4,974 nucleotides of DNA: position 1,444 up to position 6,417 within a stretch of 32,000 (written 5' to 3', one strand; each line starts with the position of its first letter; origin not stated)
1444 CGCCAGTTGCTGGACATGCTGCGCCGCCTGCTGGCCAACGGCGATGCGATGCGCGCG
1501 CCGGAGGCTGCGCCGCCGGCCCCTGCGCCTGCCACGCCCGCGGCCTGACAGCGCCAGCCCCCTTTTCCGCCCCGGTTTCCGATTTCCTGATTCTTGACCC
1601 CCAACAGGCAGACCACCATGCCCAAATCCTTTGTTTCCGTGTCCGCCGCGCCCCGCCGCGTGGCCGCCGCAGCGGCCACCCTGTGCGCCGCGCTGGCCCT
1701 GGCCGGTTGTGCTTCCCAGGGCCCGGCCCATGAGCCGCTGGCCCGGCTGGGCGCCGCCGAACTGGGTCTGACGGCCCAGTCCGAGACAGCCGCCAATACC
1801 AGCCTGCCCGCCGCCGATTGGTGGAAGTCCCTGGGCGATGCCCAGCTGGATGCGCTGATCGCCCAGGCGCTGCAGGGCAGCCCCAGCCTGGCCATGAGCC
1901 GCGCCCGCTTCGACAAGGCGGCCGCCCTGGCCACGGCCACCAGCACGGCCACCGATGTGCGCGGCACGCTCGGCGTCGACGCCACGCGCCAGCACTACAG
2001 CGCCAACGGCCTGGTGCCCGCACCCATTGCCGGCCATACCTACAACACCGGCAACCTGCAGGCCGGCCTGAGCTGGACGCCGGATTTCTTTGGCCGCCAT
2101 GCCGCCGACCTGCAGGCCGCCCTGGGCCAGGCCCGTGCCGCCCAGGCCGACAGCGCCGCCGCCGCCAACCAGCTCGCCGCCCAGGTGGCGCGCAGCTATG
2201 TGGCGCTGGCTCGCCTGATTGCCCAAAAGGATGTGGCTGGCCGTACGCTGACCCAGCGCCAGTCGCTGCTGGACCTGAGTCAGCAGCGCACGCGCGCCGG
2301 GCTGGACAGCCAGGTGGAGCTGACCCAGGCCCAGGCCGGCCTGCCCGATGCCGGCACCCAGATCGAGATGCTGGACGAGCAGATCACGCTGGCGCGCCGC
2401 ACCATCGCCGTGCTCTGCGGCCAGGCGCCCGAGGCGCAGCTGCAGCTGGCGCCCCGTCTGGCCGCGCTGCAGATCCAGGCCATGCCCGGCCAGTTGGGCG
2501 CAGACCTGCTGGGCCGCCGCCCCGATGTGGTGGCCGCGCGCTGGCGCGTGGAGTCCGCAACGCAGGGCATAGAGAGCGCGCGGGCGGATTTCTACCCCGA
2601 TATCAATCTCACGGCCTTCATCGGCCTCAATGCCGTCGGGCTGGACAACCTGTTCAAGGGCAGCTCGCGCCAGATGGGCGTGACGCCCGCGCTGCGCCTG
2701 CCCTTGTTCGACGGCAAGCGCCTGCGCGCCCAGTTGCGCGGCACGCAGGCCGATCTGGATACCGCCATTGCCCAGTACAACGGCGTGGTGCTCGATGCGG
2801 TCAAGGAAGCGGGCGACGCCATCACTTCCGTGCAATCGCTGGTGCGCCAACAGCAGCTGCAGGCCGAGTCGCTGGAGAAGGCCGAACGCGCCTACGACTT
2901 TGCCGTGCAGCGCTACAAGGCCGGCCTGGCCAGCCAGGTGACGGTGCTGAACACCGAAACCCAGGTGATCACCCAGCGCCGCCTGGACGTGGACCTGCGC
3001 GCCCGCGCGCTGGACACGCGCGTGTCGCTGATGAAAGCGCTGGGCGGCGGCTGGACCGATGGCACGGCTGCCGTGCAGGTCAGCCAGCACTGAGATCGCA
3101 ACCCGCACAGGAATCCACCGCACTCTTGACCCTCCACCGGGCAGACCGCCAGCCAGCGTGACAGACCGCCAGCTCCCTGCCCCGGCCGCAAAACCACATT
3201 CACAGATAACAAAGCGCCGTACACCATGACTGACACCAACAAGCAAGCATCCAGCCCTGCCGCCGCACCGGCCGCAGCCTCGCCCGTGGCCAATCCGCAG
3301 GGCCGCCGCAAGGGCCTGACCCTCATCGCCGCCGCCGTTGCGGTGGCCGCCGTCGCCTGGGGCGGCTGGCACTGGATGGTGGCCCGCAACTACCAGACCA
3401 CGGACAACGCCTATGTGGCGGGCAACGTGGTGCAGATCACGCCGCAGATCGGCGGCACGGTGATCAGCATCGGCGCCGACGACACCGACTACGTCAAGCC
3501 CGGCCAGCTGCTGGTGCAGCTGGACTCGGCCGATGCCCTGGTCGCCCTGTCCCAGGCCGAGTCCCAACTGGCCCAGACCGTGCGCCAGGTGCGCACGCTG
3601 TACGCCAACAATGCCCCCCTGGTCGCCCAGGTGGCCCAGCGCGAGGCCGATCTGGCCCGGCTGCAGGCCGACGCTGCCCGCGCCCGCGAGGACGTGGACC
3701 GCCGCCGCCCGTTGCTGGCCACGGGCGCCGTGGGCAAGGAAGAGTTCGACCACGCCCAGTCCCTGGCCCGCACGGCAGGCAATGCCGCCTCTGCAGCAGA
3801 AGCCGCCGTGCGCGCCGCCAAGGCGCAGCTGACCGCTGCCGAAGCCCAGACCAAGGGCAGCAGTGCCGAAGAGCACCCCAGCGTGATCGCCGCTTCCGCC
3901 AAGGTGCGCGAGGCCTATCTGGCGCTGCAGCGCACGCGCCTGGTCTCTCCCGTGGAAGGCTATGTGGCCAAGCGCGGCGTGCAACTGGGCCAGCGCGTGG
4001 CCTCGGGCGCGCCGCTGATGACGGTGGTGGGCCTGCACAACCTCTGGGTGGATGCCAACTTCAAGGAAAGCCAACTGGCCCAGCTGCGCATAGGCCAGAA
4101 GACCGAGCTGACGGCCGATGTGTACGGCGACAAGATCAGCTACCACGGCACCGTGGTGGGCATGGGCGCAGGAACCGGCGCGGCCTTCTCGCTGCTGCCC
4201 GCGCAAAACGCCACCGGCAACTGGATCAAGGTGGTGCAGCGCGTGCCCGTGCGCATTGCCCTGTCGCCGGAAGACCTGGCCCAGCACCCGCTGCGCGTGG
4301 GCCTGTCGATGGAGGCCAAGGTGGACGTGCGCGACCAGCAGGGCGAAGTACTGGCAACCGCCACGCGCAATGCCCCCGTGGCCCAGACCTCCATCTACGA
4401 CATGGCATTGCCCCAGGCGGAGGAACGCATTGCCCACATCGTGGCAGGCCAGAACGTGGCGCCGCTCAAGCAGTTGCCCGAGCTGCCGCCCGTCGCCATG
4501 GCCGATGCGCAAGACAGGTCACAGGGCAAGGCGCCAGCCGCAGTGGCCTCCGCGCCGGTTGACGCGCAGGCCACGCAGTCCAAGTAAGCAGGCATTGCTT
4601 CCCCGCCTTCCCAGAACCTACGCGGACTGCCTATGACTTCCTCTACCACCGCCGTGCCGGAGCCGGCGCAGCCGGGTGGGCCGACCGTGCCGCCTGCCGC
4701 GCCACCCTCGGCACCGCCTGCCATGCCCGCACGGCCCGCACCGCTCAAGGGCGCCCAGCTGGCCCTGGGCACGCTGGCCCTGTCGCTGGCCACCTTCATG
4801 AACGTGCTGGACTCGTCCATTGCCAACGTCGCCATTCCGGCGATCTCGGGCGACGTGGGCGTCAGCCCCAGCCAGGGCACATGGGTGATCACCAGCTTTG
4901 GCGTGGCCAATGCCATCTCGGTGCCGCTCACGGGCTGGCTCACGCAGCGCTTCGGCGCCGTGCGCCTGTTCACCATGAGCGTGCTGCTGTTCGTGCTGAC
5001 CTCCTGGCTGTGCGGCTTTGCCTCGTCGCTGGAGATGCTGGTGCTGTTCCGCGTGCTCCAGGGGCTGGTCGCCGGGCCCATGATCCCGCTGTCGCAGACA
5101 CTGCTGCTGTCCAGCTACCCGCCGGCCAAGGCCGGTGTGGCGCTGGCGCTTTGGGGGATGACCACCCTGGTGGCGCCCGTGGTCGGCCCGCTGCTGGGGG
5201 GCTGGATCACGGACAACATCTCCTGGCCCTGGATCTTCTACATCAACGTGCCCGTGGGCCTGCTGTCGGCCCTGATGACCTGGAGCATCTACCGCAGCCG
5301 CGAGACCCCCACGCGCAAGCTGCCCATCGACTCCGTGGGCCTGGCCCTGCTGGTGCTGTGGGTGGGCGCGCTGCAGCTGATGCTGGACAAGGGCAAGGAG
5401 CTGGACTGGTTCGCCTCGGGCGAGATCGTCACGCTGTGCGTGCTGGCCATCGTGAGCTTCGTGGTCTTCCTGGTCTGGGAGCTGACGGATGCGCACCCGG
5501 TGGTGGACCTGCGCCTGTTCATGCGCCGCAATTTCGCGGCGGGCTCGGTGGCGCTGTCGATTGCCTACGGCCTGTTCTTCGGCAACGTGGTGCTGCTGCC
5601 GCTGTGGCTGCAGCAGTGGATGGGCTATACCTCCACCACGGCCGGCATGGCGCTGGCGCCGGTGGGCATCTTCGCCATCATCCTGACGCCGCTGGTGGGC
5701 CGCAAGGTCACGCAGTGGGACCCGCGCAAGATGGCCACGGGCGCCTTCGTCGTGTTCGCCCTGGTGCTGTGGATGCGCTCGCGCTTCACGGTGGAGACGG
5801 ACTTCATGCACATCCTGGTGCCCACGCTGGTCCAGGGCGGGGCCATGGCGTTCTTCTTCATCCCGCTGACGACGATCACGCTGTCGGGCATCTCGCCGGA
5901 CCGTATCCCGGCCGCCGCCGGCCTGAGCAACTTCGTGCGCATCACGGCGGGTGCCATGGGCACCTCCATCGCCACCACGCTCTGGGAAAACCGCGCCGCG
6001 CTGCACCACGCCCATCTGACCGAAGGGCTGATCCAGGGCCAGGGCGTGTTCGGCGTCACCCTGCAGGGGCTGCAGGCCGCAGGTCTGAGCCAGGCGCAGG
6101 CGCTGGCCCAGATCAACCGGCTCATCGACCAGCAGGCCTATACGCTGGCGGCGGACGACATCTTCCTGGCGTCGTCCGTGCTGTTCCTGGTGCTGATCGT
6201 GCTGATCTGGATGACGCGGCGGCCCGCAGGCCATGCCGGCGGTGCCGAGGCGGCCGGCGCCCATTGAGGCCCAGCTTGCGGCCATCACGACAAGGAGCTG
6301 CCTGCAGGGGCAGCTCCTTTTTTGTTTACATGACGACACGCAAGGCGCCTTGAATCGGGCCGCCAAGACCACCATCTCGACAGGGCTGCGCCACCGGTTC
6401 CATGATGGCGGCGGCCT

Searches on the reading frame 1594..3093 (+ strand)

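Call 59: search_protein_families(library=pfam, proteins=[window:1594-3093:+], max_evalue=0.00001)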
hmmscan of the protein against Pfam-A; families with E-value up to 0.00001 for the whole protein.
window:1594-3093:+ (499 aa): 1 family
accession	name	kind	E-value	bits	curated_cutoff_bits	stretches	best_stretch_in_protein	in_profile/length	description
PF02321.23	OEP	-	1.3e-34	120.1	22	2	308-484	11-187/187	Outer membrane efflux protein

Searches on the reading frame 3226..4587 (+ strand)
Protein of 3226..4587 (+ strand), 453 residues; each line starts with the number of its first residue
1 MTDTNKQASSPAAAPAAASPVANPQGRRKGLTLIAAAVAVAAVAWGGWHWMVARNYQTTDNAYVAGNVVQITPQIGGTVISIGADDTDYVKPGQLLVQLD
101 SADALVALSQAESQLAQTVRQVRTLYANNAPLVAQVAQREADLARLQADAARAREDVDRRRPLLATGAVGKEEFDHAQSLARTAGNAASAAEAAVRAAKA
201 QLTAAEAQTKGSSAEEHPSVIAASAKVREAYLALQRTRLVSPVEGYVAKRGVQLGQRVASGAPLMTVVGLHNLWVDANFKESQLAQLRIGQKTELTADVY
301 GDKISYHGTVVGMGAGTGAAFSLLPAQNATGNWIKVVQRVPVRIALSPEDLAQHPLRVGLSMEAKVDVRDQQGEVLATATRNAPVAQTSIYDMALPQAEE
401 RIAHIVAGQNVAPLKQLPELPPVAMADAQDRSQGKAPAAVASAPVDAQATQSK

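Call 59: search_protein_families(library=pfam, proteins=[window:3226-4587:+], max_evalue=0.00001)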
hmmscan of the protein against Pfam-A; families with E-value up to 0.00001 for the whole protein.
window:3226-4587:+ (453 aa): 3 families
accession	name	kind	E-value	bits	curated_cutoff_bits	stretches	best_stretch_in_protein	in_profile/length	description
PF00529.27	CusB_dom_1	-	5.1e-20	72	26.5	1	36-368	2-89/89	Cation efflux system protein CusB domain 1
PF16576.10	HlyD_D23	-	9.2e-16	58.2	30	1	67-310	18-181/214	Barrel-sandwich domain of CusB or HlyD membrane-fusion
PF13437.12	HlyD_3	-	1e-12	49.1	22.2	1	239-349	2-96/106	HlyD family secretion protein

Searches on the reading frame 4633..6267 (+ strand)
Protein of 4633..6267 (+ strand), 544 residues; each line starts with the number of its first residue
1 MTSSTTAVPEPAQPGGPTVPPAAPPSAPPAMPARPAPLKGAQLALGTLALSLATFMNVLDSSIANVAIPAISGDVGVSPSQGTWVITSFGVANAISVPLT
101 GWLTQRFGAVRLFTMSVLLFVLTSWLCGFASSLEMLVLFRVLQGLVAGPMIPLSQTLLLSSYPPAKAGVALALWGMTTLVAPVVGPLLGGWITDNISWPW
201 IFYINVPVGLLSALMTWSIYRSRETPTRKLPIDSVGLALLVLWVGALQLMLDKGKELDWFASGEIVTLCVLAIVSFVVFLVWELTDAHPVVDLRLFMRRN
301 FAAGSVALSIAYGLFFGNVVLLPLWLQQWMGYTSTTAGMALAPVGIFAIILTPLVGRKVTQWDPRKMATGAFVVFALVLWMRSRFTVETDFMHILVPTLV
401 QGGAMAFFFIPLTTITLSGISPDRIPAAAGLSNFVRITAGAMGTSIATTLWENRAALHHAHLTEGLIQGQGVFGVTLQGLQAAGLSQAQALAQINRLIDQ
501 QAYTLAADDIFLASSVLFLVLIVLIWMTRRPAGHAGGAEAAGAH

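Call 59: search_protein_families(library=pfam, proteins=[window:4633-6267:+], max_evalue=0.00001)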
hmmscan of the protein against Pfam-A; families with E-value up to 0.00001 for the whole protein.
window:4633-6267:+ (544 aa): 1 family
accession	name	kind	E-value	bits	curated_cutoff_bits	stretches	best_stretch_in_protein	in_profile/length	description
PF07690.21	MFS_1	-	1.6e-51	175.7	33.4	1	50-443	1-346/347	Major Facilitator Superfamily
